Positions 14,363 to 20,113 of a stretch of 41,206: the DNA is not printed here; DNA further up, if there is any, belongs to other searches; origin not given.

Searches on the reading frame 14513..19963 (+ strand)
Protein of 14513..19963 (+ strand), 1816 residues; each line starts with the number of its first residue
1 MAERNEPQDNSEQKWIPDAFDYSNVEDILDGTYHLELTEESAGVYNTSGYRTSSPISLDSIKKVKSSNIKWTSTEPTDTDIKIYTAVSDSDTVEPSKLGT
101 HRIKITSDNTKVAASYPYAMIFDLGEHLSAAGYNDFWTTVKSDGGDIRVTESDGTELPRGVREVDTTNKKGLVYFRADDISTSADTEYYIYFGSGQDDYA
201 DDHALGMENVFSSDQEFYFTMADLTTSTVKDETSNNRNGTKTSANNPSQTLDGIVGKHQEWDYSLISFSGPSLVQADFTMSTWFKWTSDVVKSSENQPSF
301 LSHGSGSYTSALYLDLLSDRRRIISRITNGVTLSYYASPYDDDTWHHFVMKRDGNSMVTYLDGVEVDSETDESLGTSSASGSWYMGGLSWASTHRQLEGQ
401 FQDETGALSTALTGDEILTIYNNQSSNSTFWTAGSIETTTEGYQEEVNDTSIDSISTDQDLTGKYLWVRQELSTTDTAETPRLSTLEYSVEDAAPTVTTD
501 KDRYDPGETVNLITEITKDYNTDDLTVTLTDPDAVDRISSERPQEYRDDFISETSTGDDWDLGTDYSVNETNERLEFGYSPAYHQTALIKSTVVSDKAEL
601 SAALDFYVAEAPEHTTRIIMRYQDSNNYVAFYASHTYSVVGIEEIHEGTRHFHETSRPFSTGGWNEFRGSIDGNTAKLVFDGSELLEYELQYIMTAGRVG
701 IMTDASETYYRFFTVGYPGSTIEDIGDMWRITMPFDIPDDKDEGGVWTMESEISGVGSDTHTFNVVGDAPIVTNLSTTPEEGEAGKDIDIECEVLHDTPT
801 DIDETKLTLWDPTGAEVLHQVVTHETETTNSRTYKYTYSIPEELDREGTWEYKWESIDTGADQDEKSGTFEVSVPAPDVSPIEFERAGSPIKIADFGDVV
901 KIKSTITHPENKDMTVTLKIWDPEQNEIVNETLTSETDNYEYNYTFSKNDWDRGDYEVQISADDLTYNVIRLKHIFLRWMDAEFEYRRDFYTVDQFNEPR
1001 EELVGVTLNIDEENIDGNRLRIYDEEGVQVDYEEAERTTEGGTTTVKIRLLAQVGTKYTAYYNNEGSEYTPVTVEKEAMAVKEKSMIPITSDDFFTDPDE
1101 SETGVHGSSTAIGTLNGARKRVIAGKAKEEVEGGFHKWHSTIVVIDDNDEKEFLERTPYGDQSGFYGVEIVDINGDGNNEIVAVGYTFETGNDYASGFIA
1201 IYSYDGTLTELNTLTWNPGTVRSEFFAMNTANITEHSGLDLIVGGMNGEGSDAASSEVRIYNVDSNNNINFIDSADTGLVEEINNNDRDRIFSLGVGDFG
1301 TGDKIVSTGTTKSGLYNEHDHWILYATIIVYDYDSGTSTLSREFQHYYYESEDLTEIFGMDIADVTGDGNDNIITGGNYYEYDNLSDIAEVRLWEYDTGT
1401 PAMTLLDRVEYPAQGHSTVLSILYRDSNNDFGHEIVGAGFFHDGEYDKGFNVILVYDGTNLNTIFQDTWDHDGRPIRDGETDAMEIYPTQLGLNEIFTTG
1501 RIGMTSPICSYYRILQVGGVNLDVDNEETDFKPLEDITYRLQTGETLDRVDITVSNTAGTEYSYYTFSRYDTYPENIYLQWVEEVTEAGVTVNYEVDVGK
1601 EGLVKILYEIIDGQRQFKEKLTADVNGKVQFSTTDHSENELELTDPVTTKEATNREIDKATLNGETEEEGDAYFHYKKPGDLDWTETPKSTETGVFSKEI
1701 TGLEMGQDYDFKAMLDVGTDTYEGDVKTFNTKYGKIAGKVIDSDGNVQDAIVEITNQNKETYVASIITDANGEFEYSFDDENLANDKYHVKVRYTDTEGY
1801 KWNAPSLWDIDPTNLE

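Call 37: search_protein_families(library=pfam, proteins=[window:14513-19963:+], max_evalue=0.01)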
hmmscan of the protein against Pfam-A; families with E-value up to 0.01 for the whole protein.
window:14513-19963:+ (1816 aa): 6 families
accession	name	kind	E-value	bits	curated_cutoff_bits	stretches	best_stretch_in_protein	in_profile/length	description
PF13385.13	Laminin_G_3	-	3.9e-15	56.7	27.6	1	266-417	7-150/151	Concanavalin A-like lectin/glucanases superfamily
PF10102.14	DUF2341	-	2.9e-07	31.3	23.4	1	143-198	1-56/84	Domain of unknown function (DUF2341)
PF02210.31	Laminin_G_2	-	3.9e-06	27.8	22.9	1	307-393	16-104/126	Laminin G domain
PF13620.12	CarboxypepD_reg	-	2.2e-05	25.2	32.3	1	1736-1795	2-57/82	Carboxypeptidase regulatory-like domain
PF01835.25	MG2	-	0.00025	21.8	32.8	0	912-963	32-83/96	MG2 domain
PF06439.18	3keto-disac_hyd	-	0.0011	19.5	26.8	0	653-712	116-183/187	3-keto-disaccharide hydrolase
